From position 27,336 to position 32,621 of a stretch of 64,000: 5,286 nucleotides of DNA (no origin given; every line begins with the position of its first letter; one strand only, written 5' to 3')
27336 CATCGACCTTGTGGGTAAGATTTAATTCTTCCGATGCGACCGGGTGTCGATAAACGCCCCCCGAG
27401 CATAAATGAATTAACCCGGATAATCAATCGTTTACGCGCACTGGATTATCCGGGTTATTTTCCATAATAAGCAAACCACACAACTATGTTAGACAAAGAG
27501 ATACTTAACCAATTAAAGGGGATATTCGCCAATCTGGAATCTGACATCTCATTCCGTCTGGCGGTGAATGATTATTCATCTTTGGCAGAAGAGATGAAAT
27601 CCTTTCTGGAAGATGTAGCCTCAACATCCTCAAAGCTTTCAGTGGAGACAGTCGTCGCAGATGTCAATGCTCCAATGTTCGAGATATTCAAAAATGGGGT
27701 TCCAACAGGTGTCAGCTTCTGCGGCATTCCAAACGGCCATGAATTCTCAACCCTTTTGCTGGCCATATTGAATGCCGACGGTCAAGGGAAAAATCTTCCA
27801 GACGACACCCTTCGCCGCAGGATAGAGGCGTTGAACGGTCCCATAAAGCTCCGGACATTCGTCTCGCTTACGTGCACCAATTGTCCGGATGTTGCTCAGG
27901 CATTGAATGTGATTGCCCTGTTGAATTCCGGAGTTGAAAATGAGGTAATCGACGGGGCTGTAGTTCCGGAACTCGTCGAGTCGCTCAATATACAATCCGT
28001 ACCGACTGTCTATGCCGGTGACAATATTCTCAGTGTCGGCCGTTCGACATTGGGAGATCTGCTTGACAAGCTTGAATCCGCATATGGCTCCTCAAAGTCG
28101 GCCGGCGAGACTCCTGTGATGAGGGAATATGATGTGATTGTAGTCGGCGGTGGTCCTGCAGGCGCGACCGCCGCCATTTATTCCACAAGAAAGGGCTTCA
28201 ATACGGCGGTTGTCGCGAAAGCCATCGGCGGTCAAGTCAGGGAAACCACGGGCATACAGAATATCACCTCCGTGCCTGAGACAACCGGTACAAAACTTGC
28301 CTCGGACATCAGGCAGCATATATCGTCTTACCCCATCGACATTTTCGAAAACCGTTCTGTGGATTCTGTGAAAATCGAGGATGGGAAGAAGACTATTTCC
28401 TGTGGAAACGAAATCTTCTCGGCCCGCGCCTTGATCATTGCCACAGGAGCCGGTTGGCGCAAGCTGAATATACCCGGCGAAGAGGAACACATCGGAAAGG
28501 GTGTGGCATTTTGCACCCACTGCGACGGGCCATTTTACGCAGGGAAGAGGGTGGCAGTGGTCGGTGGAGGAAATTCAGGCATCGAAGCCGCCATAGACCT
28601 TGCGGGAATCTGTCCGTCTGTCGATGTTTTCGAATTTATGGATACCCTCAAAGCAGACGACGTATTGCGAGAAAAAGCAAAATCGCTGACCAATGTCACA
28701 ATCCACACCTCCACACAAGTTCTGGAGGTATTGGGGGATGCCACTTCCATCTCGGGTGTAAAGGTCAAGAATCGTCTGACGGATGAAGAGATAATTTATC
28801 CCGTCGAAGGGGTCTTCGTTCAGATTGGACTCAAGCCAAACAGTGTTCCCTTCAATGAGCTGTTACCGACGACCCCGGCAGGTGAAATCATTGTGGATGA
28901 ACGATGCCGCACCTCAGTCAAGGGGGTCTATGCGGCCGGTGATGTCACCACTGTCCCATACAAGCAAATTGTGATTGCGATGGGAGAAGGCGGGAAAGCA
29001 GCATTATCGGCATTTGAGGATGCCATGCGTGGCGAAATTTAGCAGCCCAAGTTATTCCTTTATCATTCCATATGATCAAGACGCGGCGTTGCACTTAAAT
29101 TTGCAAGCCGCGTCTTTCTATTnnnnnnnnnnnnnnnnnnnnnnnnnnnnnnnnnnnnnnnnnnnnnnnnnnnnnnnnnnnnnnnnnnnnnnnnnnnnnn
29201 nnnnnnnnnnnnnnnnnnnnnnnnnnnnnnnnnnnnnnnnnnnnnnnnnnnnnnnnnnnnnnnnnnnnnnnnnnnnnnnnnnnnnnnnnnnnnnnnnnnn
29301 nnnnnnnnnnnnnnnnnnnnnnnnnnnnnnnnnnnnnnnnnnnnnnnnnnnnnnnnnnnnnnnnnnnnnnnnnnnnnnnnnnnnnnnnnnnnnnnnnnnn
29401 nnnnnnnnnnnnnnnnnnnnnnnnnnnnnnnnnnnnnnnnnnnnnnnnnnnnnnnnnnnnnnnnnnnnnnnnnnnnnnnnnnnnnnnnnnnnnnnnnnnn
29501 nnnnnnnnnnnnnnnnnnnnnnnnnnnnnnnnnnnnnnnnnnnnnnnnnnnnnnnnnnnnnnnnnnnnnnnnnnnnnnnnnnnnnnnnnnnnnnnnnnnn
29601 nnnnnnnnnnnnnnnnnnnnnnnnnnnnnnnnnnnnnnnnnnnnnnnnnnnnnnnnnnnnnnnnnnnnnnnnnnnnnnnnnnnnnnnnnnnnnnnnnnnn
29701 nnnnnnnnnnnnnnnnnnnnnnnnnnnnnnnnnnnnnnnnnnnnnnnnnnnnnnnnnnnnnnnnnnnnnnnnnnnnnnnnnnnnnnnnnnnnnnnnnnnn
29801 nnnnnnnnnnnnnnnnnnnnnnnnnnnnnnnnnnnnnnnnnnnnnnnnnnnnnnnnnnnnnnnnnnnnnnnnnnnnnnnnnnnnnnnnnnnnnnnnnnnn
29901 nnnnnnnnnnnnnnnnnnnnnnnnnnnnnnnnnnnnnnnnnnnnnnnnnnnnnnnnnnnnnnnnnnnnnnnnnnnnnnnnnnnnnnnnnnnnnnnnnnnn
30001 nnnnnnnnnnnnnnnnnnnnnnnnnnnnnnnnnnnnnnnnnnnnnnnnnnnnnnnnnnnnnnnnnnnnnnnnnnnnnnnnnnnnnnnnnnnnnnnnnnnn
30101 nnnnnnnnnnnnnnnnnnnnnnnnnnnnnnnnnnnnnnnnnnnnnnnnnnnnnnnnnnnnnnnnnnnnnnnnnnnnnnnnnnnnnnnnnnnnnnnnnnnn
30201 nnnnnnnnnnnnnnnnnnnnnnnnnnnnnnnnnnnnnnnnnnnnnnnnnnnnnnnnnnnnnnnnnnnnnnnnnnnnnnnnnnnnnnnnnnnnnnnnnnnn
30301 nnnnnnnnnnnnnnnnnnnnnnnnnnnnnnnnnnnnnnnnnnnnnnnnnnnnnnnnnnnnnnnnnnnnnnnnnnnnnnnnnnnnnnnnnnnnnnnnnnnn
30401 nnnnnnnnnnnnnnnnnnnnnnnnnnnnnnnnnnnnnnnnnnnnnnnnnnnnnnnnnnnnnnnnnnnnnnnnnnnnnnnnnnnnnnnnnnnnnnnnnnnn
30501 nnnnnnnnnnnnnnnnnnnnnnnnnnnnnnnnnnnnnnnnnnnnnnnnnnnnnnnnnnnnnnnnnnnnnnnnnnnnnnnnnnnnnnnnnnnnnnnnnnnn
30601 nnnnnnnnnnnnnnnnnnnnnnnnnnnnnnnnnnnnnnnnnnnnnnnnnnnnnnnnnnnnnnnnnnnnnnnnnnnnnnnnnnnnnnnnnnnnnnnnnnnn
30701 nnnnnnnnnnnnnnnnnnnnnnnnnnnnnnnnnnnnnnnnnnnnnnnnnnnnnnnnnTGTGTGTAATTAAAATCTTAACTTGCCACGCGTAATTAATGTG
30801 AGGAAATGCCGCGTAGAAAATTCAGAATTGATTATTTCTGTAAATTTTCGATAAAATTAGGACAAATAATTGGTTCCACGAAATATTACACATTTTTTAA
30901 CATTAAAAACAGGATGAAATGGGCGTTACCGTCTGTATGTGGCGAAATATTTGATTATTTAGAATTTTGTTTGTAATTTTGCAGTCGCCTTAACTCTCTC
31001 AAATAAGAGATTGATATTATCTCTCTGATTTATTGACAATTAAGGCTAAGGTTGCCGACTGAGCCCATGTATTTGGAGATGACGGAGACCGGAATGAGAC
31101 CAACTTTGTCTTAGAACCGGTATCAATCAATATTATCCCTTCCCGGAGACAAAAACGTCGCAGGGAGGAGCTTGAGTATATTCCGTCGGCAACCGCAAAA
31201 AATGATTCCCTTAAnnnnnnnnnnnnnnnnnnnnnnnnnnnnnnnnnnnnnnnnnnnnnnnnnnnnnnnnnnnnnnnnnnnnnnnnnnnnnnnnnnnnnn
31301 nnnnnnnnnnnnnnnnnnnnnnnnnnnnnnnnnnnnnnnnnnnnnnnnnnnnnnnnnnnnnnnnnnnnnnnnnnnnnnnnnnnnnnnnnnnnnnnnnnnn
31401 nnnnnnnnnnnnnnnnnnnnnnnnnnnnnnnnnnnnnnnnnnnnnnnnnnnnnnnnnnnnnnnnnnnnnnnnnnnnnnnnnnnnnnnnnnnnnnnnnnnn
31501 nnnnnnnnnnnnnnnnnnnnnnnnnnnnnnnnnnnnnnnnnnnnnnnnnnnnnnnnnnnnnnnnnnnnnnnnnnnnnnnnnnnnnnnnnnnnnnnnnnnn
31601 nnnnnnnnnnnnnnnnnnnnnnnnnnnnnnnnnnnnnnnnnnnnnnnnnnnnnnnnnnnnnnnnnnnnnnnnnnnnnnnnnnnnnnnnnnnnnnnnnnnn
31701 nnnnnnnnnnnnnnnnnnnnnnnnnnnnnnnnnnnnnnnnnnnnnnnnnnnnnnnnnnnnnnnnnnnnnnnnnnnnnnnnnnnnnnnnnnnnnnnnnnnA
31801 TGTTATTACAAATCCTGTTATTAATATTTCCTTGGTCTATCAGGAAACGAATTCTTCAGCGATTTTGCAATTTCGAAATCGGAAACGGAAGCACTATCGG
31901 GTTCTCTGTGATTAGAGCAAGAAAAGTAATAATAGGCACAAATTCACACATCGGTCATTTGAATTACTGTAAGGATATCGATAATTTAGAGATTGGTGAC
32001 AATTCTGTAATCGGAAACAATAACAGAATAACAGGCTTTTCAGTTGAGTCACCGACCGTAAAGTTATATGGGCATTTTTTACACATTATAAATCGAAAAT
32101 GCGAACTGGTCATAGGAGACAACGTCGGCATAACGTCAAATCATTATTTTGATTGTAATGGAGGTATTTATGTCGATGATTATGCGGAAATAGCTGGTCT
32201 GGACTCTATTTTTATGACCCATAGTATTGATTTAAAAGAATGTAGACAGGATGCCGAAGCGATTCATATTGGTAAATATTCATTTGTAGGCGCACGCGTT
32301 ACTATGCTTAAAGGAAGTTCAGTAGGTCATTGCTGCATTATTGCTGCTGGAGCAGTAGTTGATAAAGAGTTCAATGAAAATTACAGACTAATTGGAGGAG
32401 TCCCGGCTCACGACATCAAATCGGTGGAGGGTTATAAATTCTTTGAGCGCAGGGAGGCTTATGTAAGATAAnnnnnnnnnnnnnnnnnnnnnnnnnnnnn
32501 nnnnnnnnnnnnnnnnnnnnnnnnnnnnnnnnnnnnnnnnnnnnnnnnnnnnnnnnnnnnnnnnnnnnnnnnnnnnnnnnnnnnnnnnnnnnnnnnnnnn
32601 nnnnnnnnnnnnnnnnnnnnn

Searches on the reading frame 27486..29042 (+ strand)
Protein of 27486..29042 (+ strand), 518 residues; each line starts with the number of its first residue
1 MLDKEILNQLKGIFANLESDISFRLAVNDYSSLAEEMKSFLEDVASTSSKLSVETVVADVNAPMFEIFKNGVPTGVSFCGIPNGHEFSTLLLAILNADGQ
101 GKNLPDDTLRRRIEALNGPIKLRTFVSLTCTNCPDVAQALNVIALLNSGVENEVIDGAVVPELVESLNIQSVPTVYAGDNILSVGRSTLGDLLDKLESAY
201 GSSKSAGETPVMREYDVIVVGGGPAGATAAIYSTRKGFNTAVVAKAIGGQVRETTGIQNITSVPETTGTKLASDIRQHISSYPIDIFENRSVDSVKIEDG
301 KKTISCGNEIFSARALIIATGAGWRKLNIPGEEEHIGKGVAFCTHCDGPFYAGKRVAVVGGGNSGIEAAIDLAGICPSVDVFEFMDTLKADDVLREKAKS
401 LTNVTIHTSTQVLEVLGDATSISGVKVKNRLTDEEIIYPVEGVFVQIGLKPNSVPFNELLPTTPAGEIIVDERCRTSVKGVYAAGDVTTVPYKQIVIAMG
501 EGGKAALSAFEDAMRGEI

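Call 16: search_protein_families(library=pfam, proteins=[window:27486-29042:+], max_evalue=0.001)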
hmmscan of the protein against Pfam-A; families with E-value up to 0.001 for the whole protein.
window:27486-29042:+ (518 aa): 11 families
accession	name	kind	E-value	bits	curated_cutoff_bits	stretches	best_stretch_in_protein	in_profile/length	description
PF07992.20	Pyr_redox_2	-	5.1e-49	167.7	26.1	1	215-502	1-291/291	Pyridine nucleotide-disulphide oxidoreductase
PF13738.12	Pyr_redox_3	-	8.9e-21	74.8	30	1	264-485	76-305/305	Pyridine nucleotide-disulphide oxidoreductase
PF00070.33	Pyr_redox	-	8.7e-12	45.8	22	1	355-429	1-81/82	Pyridine nucleotide-disulphide oxidoreductase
PF01134.28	GIDA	-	6.9e-08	32.4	22.1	1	216-247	1-32/391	Glucose inhibited division protein A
PF00890.30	FAD_binding_2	-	1.6e-07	31.3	20.4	1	216-246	1-31/414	FAD binding domain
PF03486.20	HI0933_like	-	4.4e-07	30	50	0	216-252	2-40/244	HI0933-like protein Rossmann domain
PF13192.12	Thioredoxin_3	-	5.5e-07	30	24.8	1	126-195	6-73/76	Thioredoxin domain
PF12831.13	FAD_oxidored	-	8.8e-07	29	27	1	216-251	1-38/416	FAD dependent oxidoreductase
PF01266.30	DAO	-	8.9e-07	29.2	27.9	0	216-250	1-38/353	FAD dependent oxidoreductase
PF01946.23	Thi4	-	5.4e-06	26.2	26.2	0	213-247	16-51/235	Thi4 family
PF13450.12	NAD_binding_8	-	0.00052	20.7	21.9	0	219-252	1-36/68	NAD(P)-binding Rossmann-like domain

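Call 58: list_cluster_members(proteins=[window:27486-29042:+, window:32480-33655:+, window:35764-36861:+, window:36858-37982:+, window:37979-38947:+, window:40110-40910:+])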
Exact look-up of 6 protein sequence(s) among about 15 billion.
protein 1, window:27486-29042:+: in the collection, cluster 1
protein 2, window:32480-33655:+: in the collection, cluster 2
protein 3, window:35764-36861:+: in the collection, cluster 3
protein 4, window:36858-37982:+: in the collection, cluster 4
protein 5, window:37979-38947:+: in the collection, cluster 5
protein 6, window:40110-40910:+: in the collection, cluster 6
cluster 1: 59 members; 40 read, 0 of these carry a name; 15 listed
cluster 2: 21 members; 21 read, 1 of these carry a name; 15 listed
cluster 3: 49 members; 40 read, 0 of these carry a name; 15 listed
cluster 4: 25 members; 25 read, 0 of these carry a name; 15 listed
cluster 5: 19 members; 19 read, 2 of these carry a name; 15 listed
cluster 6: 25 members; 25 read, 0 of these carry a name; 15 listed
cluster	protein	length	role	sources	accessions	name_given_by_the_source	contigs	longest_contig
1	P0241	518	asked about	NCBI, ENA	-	-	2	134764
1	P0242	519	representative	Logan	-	-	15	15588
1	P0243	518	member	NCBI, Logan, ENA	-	-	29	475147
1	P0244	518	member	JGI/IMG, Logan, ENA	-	-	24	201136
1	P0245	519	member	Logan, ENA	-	-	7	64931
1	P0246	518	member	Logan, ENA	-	-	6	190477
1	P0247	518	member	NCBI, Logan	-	-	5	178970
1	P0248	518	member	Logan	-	-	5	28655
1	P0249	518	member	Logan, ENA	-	-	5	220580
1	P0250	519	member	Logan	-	-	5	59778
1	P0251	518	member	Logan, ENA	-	-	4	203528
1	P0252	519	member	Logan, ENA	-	-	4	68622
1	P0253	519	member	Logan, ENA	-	-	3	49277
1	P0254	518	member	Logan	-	-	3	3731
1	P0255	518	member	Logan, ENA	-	-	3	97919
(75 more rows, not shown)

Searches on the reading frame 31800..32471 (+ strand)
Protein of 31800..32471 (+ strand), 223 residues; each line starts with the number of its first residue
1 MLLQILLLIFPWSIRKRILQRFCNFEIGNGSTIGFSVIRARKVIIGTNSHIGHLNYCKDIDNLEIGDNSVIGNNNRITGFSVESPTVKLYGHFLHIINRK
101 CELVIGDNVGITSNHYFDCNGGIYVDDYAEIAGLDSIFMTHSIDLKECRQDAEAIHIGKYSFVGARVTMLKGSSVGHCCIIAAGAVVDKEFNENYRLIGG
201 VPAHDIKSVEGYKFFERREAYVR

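Call 3: search_protein_families(library=pfam, proteins=[window:31800-32471:+], max_evalue=0.01)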
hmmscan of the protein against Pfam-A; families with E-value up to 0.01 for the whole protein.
window:31800-32471:+ (223 aa): 3 families
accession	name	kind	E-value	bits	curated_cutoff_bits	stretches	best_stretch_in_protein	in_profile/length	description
PF00132.30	Hexapep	-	2.3e-09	37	27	1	155-188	2-35/36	Bacterial transferase hexapeptide (six repeats)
PF14602.12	Hexapep_2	-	3.1e-06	27.3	27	1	156-189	3-34/34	Hexapeptide repeat of succinyl-transferase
PF25084.1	LbH_EIF2B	-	0.0031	18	54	0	159-190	26-102/105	EIF2B subunit epsilon LbH domain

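Call 5: search_protein_families(library=ncbifam, proteins=[window:31800-32471:+], max_evalue=0.001)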
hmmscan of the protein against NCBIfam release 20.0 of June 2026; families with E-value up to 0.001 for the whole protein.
window:31800-32471:+ (223 aa): 24 families
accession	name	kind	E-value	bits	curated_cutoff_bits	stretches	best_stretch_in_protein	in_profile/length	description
NF007240.0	PRK09677.1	equivalog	5.4e-13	48.9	243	1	137-209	113-184/192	putative lipopolysaccharide biosynthesis O-acetyl transferase WbbJ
TIGR03532.1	DapD_Ac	equivalog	6.5e-11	42.3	231.75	1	152-210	158-215/231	2,3,4,5-tetrahydropyridine-2,6-dicarboxylate N-acetyltransferase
NF058585.1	HptprglPActTf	PfamEq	2.5e-10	40.2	300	1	130-210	84-161/172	heptaprenylglyceryl phosphate O-acetyltransferase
TIGR03308.1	phn_thr-fam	hypoth_equivalog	4e-10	39.9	201.65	1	144-208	99-161/204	phosphonate metabolim protein, transferase hexapeptide repeat family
NF007797.0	PRK10502.1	subfamily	2.4e-09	37.1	192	1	102-207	72-177/183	WcaF family extracellular polysaccharide biosynthesis acetyltransferase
TIGR03570.1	NeuD_NnaD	subfamily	4.4e-09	36.2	160.8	1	155-203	154-201/202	NeuD/PglB/VioB family sugar acetyltransferase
NF033468.1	stregram_VatI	exception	1.4e-08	34.7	415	1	66-208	26-165/208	streptogramin A O-acetyltransferase Vat(I)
NF007499.0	PRK10092.1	equivalog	1.2e-07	31.7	314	1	133-208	105-182/183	maltose O-acetyltransferase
NF000490.1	chloram_CatB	equivalog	4.6e-07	29.3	350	1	133-208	86-163/210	type B chloramphenicol O-acetyltransferase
NF000311.1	Vat_ABCDEFH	equivalog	4.9e-07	29.5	300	1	154-208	110-163/201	Vat family streptogramin A O-acetyltransferase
NF041874.1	EPS_EpsC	equivalog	1.7e-06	27.8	150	1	103-207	62-165/168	serine O-acetyltransferase EpsC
NF000101.1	stregram_VatA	exception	3.3e-06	26.9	450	1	153-207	117-170/219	streptogramin A O-acetyltransferase Vat(A)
NF000111.1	stregram_VatD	exception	4.4e-06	26.6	400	1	154-208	114-166/209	streptogramin A O-acetyltransferase Vat(D)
NF000097.1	stregram_VatC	exception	8.2e-06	25.9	425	1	139-207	104-170/212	streptogramin A O-acetyltransferase Vat(C)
NF007076.0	PRK09527.1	equivalog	9.8e-06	25.1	347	1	103-210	70-186/203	galactoside O-acetyltransferase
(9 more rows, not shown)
